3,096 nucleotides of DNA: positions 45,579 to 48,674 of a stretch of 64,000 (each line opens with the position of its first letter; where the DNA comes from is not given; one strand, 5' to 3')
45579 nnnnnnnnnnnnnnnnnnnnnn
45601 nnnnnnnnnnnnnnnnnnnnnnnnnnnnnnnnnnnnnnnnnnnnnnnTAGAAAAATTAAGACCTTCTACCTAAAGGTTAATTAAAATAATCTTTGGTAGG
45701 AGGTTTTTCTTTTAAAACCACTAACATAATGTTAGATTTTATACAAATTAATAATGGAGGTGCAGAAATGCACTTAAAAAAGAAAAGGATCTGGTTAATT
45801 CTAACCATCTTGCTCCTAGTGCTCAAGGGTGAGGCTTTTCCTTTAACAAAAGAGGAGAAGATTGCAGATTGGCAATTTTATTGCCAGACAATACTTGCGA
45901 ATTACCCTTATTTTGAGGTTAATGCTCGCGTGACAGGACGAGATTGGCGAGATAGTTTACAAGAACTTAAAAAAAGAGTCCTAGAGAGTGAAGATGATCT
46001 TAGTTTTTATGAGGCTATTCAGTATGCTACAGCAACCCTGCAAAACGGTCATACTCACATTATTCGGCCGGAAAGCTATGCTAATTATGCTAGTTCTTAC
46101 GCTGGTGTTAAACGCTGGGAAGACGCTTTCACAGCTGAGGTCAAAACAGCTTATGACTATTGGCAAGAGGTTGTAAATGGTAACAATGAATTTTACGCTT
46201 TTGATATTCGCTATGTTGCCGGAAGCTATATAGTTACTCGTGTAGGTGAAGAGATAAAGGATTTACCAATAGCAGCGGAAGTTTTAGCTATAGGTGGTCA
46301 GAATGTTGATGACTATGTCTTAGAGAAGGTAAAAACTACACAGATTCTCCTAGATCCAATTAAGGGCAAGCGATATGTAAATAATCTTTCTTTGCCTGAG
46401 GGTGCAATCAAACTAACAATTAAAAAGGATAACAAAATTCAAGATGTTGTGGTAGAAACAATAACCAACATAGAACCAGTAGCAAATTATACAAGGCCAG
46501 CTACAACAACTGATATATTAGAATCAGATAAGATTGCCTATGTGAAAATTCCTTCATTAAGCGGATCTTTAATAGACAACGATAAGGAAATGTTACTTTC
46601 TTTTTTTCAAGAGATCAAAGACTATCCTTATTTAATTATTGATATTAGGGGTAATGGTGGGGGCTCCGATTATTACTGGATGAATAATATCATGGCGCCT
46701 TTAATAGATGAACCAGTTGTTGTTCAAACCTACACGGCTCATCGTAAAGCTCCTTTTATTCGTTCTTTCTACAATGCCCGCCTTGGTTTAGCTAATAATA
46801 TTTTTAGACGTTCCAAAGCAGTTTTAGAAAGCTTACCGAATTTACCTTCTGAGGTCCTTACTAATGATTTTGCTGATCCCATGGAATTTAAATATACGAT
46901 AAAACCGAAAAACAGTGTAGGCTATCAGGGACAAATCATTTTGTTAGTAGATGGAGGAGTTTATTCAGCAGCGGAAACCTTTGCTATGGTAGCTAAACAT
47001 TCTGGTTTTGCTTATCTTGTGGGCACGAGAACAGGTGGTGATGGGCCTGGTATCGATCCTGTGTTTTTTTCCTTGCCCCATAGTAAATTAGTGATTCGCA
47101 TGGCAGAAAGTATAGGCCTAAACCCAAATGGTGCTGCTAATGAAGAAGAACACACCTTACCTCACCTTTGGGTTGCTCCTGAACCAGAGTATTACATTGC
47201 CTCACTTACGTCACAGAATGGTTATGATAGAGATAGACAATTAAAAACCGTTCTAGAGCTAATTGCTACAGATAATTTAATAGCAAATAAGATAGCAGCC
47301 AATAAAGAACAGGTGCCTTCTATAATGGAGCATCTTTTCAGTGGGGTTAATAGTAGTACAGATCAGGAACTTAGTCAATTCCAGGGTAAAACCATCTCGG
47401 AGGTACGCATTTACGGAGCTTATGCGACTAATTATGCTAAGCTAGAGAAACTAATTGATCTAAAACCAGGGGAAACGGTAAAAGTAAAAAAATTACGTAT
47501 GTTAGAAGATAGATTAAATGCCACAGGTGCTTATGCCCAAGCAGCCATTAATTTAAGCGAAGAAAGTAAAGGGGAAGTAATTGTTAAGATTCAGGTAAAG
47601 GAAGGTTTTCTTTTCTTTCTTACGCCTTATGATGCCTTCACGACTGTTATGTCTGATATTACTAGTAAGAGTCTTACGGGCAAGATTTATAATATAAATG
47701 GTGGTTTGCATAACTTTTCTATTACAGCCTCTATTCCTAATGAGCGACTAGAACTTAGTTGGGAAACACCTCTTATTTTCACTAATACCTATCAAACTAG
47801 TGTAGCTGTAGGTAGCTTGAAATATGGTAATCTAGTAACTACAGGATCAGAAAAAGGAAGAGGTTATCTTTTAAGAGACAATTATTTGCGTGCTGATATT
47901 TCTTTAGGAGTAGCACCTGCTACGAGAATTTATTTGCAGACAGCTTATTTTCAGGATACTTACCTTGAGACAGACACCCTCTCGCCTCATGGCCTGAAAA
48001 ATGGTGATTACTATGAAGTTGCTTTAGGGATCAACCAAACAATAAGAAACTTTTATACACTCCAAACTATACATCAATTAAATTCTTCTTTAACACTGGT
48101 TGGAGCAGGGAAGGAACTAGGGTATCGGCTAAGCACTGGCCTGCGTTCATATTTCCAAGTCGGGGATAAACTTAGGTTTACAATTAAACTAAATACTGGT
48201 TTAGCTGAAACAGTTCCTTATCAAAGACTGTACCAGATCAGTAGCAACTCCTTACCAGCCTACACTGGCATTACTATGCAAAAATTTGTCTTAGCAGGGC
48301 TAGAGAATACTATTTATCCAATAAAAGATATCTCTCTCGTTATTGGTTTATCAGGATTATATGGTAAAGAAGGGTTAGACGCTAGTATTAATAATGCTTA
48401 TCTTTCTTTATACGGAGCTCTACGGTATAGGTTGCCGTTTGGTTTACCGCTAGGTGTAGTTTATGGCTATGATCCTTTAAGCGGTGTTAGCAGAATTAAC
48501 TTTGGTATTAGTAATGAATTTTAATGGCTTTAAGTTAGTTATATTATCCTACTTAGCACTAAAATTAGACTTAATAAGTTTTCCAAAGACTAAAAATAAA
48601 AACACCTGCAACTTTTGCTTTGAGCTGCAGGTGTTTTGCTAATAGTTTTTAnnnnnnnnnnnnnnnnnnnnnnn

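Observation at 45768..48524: Fusion of an S41 peptidase with a POTRA domain and a C-terminal β-barrel: a type-Vd-autotransporter-like architecture with a protease passenger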

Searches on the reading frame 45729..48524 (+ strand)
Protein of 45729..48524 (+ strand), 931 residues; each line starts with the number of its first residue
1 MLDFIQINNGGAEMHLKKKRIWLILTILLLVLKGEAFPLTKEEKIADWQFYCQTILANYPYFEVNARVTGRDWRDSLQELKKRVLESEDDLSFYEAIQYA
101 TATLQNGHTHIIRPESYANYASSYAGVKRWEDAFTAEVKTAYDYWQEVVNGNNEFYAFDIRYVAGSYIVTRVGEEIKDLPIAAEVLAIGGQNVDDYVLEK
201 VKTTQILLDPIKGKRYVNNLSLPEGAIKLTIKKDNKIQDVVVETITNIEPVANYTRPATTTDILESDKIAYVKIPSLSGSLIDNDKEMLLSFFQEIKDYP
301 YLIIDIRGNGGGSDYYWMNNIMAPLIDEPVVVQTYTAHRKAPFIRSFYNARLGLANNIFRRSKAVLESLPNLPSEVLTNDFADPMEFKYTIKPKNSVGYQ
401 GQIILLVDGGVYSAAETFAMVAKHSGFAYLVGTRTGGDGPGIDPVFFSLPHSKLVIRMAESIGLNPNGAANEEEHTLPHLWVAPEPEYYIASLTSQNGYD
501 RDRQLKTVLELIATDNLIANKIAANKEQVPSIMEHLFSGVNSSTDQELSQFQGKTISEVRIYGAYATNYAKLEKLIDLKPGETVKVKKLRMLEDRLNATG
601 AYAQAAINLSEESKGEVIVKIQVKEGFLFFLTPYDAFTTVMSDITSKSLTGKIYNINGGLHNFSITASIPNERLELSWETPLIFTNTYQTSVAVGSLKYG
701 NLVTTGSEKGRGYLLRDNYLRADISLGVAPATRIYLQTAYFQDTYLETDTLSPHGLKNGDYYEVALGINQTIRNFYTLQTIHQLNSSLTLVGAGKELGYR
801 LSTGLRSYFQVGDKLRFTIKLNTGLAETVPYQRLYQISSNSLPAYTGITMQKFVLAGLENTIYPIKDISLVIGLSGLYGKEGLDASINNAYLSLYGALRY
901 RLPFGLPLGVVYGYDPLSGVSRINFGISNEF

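Call 4: search_protein_families(library=pfam, proteins=[window:45768-48521:+], max_evalue=1)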
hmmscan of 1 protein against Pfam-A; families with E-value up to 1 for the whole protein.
window:45768-48521:+ (918 aa): 3 families
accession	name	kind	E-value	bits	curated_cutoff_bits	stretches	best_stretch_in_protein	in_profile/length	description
PF03572.23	Peptidase_S41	-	1.4e-26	93.4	24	1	255-465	1-161/165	Peptidase family S41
PF07244.20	POTRA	-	4.1e-06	27.8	21.3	1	542-613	2-79/79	Surface antigen variable number repeat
PF13421.11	Band_7_1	-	0.11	12.5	24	1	121-215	107-201/211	SPFH domain-Band 7 family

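Call 5: search_protein_families(library=ncbifam, proteins=[window:45768-48521:+], max_evalue=1)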
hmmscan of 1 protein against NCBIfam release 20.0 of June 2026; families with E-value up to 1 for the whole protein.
window:45768-48521:+ (918 aa): 8 families
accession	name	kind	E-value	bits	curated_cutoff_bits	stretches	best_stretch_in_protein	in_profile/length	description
NF033424.1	chlamy_CPAF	equivalog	3.7e-08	32.4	250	2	373-431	442-500/564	protease-like activity factor CPAF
TIGR00225.1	prc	subfamily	1.5e-06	27.5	218.6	2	213-325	113-219/335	C-terminal processing peptidase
NF045590.1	Cterm_S41_CtpC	exception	3.1e-06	26.2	665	1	389-426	301-338/418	carboxyl-terminal processing protease CtpC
NF045588.1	Cterm_S41_CtpA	exception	3.2e-06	26.3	625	2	12-112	15-107/401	carboxyl-terminal processing protease CtpA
NF045591.1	Cterm_S41_CtpZ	exception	5.5e-06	25.4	525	2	44-113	42-108/403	carboxyl-terminal processing protease CtpZ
NF052377.1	lmo1851_S41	exception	0.00013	20.8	725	1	385-427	286-328/468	lmo1851 family serine protease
NF008388.1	PRK11186.1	exception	0.00015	20.3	825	1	250-320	351-418/663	carboxy terminal-processing peptidase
NF045589.1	Cterm_S41_CtpB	exception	0.01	14.5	633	0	51-113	54-114/416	carboxyl-terminal processing protease CtpB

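Call 6: find_homologous_proteins(query=window:45768-48521:+)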
Query window:45768-48521:+ (918 aa): 77 proteins with E <= 0.001 among 8000 candidates.
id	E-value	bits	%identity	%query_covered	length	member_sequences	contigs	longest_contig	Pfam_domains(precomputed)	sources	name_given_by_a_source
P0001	0.0e+0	1953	95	100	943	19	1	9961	PF03572.24,PF07244.21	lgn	-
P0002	1.2e-253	862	46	100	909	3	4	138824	PF03572.24,PF07244.21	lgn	-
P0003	1.2e-247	843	46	98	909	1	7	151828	PF03572.24,PF07244.21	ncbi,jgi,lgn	-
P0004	4.3e-247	841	45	100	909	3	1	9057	PF03572.24,PF07244.21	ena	-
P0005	1.5e-210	720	54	67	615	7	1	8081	PF03572.24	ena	-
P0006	8.1e-182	625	52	60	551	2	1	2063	PF03572.24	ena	-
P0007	1.4e-121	425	31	99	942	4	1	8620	PF03572.24,PF01103.30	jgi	jgi:hypothetical protein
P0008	1.7e-94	336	28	100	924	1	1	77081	PF03572.24,PF01103.30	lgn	-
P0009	1.5e-86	309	33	44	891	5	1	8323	PF03572.24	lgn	-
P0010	1.3e-84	303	40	48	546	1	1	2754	PF03572.24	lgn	-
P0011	3.0e-84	302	36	51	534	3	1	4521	PF03572.24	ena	-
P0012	5.5e-84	301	37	51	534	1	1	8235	PF03572.24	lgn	-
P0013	1.9e-83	299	36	51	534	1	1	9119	PF03572.24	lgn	-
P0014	1.4e-82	296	37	49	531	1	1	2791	PF03572.24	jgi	jgi:C-terminal processing protease CtpA/Prc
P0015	2.1e-82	296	36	53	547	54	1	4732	PF03572.24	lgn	-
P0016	3.2e-82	295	35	52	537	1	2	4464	PF03572.24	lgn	-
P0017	5.1e-82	295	39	50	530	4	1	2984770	PF03572.24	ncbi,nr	ncbi:peptidase S41 [Caloramator sp. E03]|nr:peptidase S41 [Caloramator sp. E03]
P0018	9.4e-82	294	37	50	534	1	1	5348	PF03572.24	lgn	-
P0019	7.7e-81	291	34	51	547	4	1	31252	PF03572.24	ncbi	-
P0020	1.4e-80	290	35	50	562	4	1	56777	PF03572.24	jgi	jgi:C-terminal processing protease CtpA/Prc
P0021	2.0e-80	289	36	49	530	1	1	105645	PF03572.24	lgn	-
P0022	2.2e-80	289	37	49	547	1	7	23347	PF03572.24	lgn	-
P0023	2.7e-80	289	35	50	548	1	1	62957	PF03572.24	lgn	-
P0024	5.1e-80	288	35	52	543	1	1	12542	PF03572.24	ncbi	-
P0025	7.9e-80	287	35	54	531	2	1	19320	PF03572.24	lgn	-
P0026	8.8e-80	287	35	52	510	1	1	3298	PF03572.24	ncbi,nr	ncbi:MAG: S41 family peptidase, partial [Clostridia bacterium]|nr:S41 family peptidase [Clostridia b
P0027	1.4e-79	287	37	52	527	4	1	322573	PF03572.24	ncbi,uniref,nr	ncbi:Peptidase family S41 [Caloramator mitchellensis]|uniref:Peptidase family S41 n=1 Tax=Caloramato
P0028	1.6e-79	286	35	52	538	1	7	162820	PF03572.24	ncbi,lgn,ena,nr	ncbi:MAG TPA: peptidase S41 [Clostridia bacterium]|nr:peptidase S41 [Clostridia bacterium]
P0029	1.8e-78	283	33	53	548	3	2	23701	PF03572.24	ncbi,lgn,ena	-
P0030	1.3e-77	280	36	50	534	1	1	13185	PF03572.24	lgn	-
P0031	1.4e-77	280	37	50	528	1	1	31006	PF03572.24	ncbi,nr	ncbi:MAG: S41 family peptidase [Caloramator sp.]|nr:S41 family peptidase [Caloramator sp.]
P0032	3.5e-77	279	36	49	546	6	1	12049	PF03572.24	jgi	-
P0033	1.1e-76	277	35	52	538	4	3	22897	PF03572.24,PF14684.12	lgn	-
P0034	8.5e-75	271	34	52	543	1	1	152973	PF03572.24,PF14684.12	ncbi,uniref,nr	ncbi:S41 family peptidase [Thermosediminibacter litoriperuensis]|uniref:Tricorn protease-like protei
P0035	6.0e-74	268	34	52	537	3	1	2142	PF03572.24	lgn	-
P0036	9.1e-74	267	33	50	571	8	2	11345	PF03572.24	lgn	-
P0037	4.3e-73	265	35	54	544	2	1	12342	PF03572.24,PF14684.12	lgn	-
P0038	1.7e-72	263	34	52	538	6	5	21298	PF03572.24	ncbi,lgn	-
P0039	3.8e-72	262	33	52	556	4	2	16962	PF03572.24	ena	-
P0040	5.2e-72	261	34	52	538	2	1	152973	PF03572.24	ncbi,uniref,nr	ncbi:S41 family peptidase [Thermosediminibacter litoriperuensis]|uniref:S41 family peptidase n=1 Tax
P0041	5.7e-71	258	35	49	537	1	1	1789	PF03572.24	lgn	-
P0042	8.7e-69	251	32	55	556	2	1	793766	PF03572.24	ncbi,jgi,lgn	-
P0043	1.2e-68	250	35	50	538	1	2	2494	PF03572.24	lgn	-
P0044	2.1e-68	249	32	51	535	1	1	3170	PF03572.24,PF14684.12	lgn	-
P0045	2.6e-68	249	36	50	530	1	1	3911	PF03572.24,PF14684.12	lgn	-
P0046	3.2e-68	249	36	50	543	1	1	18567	PF03572.24,PF14684.12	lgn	-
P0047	5.3e-67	245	33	49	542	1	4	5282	PF03572.24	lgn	-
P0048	1.1e-65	241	31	55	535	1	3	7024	PF03572.24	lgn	-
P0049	9.5e-65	237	33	52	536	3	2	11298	PF03572.24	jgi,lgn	-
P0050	4.5e-64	235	34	48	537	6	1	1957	PF03572.24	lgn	-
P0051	1.7e-63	233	33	52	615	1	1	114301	PF03572.24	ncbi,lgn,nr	ncbi:MAG: hypothetical protein IMW97_04395 [Firmicutes bacterium]|nr:hypothetical protein [Candidatu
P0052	1.9e-61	227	31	48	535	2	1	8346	PF03572.24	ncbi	ncbi:MAG: S41 family peptidase [Bacillota bacterium]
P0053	2.2e-61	226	33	50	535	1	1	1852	PF03572.24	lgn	-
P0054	3.2e-61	226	31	50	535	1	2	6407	PF03572.24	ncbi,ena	-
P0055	1.4e-60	224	30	52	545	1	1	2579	PF03572.24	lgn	-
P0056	1.2e-59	220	31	54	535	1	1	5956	PF03572.24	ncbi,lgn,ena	-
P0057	1.6e-57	214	30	48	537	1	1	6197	PF03572.24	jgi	jgi:C-terminal processing protease CtpA/Prc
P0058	3.1e-56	209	36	46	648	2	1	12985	PF03572.24,PF14684.12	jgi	jgi:hypothetical protein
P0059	6.3e-56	208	34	48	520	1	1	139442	PF03572.24,PF14684.12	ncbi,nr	ncbi:MAG: hypothetical protein GF308_21480 [Candidatus Heimdallarchaeota archaeon]|nr:hypothetical p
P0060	2.7e-50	190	32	48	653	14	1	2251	PF03572.24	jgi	-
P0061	9.8e-46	174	29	50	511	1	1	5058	PF03572.24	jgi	jgi:hypothetical protein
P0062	4.0e-44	169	34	25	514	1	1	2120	PF03572.24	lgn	-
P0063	9.1e-43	165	30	23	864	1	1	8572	PF03572.24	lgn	-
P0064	6.9e-42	162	37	24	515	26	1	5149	PF03572.24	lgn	-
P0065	8.8e-42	161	35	24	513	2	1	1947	PF03572.24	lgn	-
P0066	1.1e-40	158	29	48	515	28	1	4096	PF03572.24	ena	-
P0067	4.2e-39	153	37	21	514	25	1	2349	PF03572.24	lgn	-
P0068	3.7e-24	103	31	23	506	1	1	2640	PF03572.24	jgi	-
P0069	1.7e-9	55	27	36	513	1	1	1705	PF03572.24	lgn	-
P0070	1.7e-9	55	30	27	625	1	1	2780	PF03572.24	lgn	-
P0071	4.5e-9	53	21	48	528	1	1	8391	PF03572.24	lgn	-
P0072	7.1e-9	53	27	26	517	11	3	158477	PF03572.24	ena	-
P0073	7.8e-8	49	20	47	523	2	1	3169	PF03572.24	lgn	-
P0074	2.0e-6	44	29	23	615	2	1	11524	PF03572.24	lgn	-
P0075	4.9e-6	43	31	18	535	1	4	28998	PF03572.24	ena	-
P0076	5.2e-5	40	30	21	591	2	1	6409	PF03572.24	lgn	-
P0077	2.2e-4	38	31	18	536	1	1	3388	PF03572.24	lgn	-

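Call 8: search_protein_families(library=pfam, proteins=[P0002, P0003, P0004, P0007, P0008, P0009, P0063], max_evalue=0.1)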
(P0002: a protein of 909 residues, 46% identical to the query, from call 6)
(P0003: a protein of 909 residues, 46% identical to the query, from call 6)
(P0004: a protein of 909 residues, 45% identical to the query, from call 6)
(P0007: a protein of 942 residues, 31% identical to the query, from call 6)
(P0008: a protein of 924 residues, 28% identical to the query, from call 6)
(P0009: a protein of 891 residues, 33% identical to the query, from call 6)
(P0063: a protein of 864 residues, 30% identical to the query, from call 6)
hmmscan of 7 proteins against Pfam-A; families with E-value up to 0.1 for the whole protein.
P0002 (909 aa): 2 families
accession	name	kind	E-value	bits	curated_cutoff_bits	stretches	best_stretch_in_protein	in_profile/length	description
PF03572.23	Peptidase_S41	-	3.7e-26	92.1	24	1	251-464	2-165/165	Peptidase family S41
PF07244.20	POTRA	-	1.8e-05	25.8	21.3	1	537-607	2-79/79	Surface antigen variable number repeat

P0003 (909 aa): 2 families
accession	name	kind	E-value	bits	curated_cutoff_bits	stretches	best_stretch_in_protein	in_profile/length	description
PF03572.23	Peptidase_S41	-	9.8e-27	94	24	1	251-464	2-165/165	Peptidase family S41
PF07244.20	POTRA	-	9.3e-06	26.7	21.3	1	537-607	2-79/79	Surface antigen variable number repeat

P0004 (909 aa): 2 families
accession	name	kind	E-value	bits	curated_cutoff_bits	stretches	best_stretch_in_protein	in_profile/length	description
PF03572.23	Peptidase_S41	-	2e-24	86.4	24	1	251-464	2-165/165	Peptidase family S41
PF07244.20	POTRA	-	8.1e-06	26.9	21.3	1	538-607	3-79/79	Surface antigen variable number repeat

P0007 (942 aa): 4 families
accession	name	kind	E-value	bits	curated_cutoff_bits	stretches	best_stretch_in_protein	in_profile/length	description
PF03572.23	Peptidase_S41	-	2.8e-26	92.5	24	1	258-469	2-163/165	Peptidase family S41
PF01103.29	Omp85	-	6.9e-07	29.5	24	1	802-916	152-296/325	Omp85 superfamily domain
PF14684.11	Tricorn_C1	-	0.00067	20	24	1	30-89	3-58/59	Tricorn protease C1 domain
PF07244.20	POTRA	-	0.0021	19.2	21.3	1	560-607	3-57/79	Surface antigen variable number repeat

P0008 (924 aa): 4 families
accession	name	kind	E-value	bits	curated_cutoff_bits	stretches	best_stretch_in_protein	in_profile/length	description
PF03572.23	Peptidase_S41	-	3.9e-23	82.3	24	1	252-466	1-165/165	Peptidase family S41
PF01103.29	Omp85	-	1.8e-10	41.3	24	1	782-924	150-325/325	Omp85 superfamily domain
PF14684.11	Tricorn_C1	-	0.0056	17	24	1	30-88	3-57/59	Tricorn protease C1 domain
PF07244.20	POTRA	-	0.0071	17.5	21.3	1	556-625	3-79/79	Surface antigen variable number repeat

P0009 (891 aa): 3 families
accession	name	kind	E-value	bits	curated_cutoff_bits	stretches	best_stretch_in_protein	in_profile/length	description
PF03572.23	Peptidase_S41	-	7.9e-25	87.8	24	1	164-377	1-164/165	Peptidase family S41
PF14684.11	Tricorn_C1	-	0.00013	22.2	24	1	67-119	3-51/59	Tricorn protease C1 domain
PF07244.20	POTRA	-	0.012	16.8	21.3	1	482-552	3-79/79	Surface antigen variable number repeat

P0063 (864 aa): 1 family
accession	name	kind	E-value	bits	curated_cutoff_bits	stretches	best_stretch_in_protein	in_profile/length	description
PF03572.23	Peptidase_S41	-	3.5e-49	167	24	2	185-424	2-163/165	Peptidase family S41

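Call 9: find_related_loci(query=window:45768-48521:+, collection=genome_contigs, flank=10000)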
Query window:45768-48521:+ (918 aa) in genome_contigs; peptide patterns used: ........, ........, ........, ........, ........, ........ (x = any residue, [..] = any of these).
55 stretches matched a pattern, but none encodes a relative of the query by tblastn (E <= 1e-3).
